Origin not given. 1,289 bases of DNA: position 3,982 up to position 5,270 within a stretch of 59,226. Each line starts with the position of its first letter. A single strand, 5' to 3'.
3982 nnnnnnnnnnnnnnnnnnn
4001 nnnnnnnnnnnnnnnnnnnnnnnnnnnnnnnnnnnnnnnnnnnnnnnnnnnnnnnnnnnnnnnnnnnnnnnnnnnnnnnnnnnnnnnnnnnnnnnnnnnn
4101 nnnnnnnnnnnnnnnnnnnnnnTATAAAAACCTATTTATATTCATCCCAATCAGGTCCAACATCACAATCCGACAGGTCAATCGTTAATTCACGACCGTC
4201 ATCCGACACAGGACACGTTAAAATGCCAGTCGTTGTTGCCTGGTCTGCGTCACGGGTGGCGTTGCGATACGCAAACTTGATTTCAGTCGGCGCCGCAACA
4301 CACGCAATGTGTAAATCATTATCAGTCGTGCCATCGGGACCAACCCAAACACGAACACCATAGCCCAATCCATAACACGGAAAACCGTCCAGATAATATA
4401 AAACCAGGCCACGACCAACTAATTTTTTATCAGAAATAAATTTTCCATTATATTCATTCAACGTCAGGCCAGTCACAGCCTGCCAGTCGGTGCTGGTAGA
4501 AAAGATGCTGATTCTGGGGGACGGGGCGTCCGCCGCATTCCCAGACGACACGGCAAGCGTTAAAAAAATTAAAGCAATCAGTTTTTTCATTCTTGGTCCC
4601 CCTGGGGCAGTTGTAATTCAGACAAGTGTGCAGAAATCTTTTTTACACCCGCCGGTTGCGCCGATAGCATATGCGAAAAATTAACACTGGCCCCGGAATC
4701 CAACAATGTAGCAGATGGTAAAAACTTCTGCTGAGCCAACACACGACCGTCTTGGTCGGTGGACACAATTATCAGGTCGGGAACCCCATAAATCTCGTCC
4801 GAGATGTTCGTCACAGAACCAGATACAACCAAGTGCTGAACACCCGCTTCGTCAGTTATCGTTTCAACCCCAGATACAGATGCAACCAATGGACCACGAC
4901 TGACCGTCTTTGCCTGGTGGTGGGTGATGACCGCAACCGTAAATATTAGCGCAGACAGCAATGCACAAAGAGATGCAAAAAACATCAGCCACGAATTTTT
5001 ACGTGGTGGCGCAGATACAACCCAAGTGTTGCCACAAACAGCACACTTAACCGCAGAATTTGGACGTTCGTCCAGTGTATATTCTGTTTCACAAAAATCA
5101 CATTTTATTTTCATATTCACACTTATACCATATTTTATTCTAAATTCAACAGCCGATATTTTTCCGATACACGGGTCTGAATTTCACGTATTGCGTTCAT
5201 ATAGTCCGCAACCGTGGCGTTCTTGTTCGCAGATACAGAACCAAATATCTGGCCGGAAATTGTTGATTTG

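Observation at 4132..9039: Operon of three giant prepilin-like proteins with a shared N-terminal half and unrelated C-terminal halves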

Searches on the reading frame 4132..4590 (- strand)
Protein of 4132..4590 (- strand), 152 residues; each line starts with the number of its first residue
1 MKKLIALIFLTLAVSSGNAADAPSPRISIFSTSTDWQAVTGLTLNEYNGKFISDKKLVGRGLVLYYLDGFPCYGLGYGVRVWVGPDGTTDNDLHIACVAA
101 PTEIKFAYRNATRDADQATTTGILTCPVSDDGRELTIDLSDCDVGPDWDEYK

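Call 4: search_protein_families(library=pfam, proteins=[window:4132-4590:-], max_evalue=1)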
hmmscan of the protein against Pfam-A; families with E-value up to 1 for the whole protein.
window:4132-4590:- (152 aa): 2 families
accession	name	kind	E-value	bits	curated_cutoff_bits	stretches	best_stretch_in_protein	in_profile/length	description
PF17660.6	BTRD1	-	0.068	13.6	23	1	34-70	2-35/50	Polyglycine hydrolase-like, structural repeat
PF08139.17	LPAM_1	-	0.63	11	20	0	1-15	1-15/18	Prokaryotic membrane lipoprotein lipid attachment site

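Call 5: search_protein_families(library=ncbifam, proteins=[window:4132-4590:-], max_evalue=1)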
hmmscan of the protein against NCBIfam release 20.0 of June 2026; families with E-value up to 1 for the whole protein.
window:4132-4590:- (152 aa): 0 families

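Call 82: search_solved_structures(query=A10, max_evalue=10)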
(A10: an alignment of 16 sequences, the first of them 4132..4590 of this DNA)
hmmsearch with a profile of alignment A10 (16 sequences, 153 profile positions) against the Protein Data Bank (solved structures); distinct sequences matched with E-value up to 10: 0.

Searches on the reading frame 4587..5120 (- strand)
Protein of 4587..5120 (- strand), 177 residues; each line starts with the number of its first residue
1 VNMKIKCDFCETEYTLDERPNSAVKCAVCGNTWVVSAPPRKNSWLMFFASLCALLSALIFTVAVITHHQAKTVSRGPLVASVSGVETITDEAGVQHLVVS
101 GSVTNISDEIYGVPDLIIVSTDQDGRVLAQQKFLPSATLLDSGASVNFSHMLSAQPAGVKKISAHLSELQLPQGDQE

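Call 4: search_protein_families(library=pfam, proteins=[window:4587-5120:-], max_evalue=1)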
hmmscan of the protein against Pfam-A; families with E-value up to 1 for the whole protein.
window:4587-5120:- (177 aa): 10 families
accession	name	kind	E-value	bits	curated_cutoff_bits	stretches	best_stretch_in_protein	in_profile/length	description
PF13717.11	Zn_ribbon_4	-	1.6e-05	25.1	30.3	1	3-33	1-35/36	zinc-ribbon domain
PF01667.23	Ribosomal_S27e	-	3.8e-05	23.7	24.5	1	3-33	6-36/55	Ribosomal protein S27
PF11906.13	DUF3426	-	0.0044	17.6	27.7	1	90-143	61-115/147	Protein of unknown function (DUF3426)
PF09788.14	Tmemb_55A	-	0.013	15.1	30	1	3-72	149-217/248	Transmembrane protein 55A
PF13719.11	Zn_ribbon_5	-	0.016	15.4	29.3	1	3-34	1-36/37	zinc-ribbon domain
PF13903.11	Claudin_2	-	0.041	14.1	29.1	1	26-71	101-146/192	PMP-22/EMP/MP20/Claudin tight junction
PF08592.16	Anthrone_oxy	-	0.05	14.2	27.3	1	26-71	18-64/106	Anthrone oxygenase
PF14354.12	Lar_restr_allev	-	0.094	13.4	28.6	1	7-38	6-41/58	Restriction alleviation protein Lar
PF19913.5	WCOB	-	0.16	12.7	23.4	1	122-169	22-69/121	Wolframin C-terminal OB-fold domain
PF01155.25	HypA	-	0.19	12.2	28.9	1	2-32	68-95/112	Hydrogenase/urease nickel incorporation, metallochaperone, hypA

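Call 5: search_protein_families(library=ncbifam, proteins=[window:4587-5120:-], max_evalue=1)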
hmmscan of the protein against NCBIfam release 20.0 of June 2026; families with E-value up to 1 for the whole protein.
window:4587-5120:- (177 aa): 7 families
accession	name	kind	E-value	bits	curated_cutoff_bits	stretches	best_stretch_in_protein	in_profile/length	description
NF001629.0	PRK00415.1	equivalog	6.4e-06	25.6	70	1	3-34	13-44/62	30S ribosomal protein S27e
NF038353.1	FxLYD_dom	domain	0.00066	19.5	23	1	97-160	4-65/71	FxLYD domain-containing protein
TIGR02098.1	MJ0042_CXXC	domain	0.002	17.8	20.9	1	3-35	1-37/38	MJ0042-type zinc finger domain-containing protein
NF009623.0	PRK13130.1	equivalog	0.019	15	68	1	3-40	3-34/56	RNA-protein complex protein Nop10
TIGR04104.1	cxxc_20_cxxc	subfamily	0.087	13.2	45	0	6-63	2-65/93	TIGR04104 family putative zinc finger protein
NF041259.1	mono_DmmA_fam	domain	0.096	13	60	1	3-35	50-82/101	dimethylamine monooxygenase subunit DmmA family protein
NF001033.0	PRK00114.1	equivalog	0.5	9.5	244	1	3-19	268-284/297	Hsp33 family molecular chaperone HslO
